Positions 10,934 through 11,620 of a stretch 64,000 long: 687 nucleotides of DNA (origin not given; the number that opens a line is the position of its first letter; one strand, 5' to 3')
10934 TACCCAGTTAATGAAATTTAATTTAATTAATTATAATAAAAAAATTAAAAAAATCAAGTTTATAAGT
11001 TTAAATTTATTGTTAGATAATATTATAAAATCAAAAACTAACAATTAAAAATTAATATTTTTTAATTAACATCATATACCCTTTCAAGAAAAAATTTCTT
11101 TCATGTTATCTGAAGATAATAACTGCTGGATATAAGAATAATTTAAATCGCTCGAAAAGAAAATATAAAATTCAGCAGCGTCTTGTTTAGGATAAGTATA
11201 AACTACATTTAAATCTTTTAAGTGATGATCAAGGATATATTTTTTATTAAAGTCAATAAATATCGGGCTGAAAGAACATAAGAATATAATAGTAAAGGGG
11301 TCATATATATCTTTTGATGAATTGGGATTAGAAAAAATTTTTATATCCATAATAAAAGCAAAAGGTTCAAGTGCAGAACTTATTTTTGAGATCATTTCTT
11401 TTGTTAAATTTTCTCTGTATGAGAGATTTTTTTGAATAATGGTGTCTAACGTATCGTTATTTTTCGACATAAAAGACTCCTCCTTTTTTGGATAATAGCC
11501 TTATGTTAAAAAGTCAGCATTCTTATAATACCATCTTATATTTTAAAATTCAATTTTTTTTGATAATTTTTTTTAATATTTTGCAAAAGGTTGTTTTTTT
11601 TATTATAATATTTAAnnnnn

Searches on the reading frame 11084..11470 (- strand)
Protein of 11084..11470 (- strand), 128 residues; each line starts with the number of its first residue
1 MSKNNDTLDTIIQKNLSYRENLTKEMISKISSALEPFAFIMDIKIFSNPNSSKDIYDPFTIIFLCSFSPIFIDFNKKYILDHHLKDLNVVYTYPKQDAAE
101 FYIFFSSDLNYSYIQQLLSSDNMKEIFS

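Call 5: search_protein_families(library=ncbifam, proteins=[window:11084-11470:-])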
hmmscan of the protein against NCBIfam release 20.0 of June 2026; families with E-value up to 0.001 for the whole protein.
window:11084-11470:- (128 aa): 0 families

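Call 6: search_protein_families(library=pfam, proteins=[window:11084-11470:-])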
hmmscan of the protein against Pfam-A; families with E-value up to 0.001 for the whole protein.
window:11084-11470:- (128 aa): 0 families

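Call 36: find_encoding_contigs(protein=window:11084-11470:-, flank=5000, max_places=10)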
Protein window:11084-11470:- (128 aa): 13 contigs read that carry it; 10 places shown.
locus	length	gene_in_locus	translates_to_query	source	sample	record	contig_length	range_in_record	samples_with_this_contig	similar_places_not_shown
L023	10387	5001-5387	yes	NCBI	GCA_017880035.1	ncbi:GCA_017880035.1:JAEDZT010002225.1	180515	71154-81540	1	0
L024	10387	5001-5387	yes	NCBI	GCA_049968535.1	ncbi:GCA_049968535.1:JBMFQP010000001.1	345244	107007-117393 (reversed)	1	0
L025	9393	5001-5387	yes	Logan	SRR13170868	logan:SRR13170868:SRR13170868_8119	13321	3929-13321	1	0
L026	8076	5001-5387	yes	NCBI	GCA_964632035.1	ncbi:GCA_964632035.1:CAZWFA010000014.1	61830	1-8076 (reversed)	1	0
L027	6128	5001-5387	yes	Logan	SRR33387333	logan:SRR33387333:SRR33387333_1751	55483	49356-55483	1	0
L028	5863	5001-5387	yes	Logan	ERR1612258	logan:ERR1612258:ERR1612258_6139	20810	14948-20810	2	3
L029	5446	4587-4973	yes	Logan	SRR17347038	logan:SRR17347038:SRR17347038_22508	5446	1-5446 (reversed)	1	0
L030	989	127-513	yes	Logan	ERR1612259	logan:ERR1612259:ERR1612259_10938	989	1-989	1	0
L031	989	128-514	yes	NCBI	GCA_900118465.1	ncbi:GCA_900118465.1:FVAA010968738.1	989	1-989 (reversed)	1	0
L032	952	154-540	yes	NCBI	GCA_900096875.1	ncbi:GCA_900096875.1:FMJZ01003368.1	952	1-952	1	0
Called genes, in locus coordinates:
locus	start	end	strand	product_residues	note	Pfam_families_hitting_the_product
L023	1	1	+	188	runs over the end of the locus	PF01765:RRF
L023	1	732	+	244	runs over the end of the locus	PF01255:Prenyltransf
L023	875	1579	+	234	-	PF01148:CTP_transf_1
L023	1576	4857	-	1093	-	PF17757:UvrB_inter, PF02559:CarD_TRCF_RID, PF00270:DEAD, PF04851:ResIII, PF00271:Helicase_C, PF03461:TRCF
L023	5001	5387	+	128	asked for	-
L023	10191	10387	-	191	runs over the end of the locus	PF01930:Cas_Cas4, PF12705:PDDEXK_1 (weak)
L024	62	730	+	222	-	PF01255:Prenyltransf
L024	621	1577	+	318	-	PF01148:CTP_transf_1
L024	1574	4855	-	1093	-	PF17757:UvrB_inter, PF02559:CarD_TRCF_RID, PF00270:DEAD, PF04851:ResIII, PF00271:Helicase_C, PF03461:TRCF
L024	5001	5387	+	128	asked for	-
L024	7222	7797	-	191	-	PF01930:Cas_Cas4, PF12705:PDDEXK_1 (weak)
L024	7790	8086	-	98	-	PF09827:CRISPR_Cas2, PF20803:PaaX_M (weak)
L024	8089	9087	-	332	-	PF01867:Cas_Cas1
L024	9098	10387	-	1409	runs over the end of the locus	PF21069:Csx12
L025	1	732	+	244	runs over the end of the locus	PF01255:Prenyltransf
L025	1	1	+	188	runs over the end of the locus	PF01765:RRF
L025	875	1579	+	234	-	PF01148:CTP_transf_1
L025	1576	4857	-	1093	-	PF17757:UvrB_inter, PF02559:CarD_TRCF_RID, PF00270:DEAD, PF04851:ResIII, PF00271:Helicase_C, PF03461:TRCF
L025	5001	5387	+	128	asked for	-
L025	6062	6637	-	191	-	PF01930:Cas_Cas4, PF12705:PDDEXK_1 (weak)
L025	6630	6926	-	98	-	PF09827:CRISPR_Cas2, PF20803:PaaX_M (weak)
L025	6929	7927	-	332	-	PF01867:Cas_Cas1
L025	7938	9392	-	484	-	?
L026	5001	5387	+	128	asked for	-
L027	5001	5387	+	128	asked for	-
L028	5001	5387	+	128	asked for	-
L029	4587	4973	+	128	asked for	-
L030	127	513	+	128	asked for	-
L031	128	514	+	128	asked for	-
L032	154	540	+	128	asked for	-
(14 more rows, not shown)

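Call 64: search_protein_families(library=pfam, proteins=[window:11084-11470:-], max_evalue=0.1)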
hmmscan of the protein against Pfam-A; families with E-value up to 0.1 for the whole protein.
window:11084-11470:- (128 aa): 1 family
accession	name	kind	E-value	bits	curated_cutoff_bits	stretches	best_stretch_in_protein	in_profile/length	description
PF18882.5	DUF5647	-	0.0044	17.2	27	1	45-95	17-67/79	Family of unknown function (DUF5647)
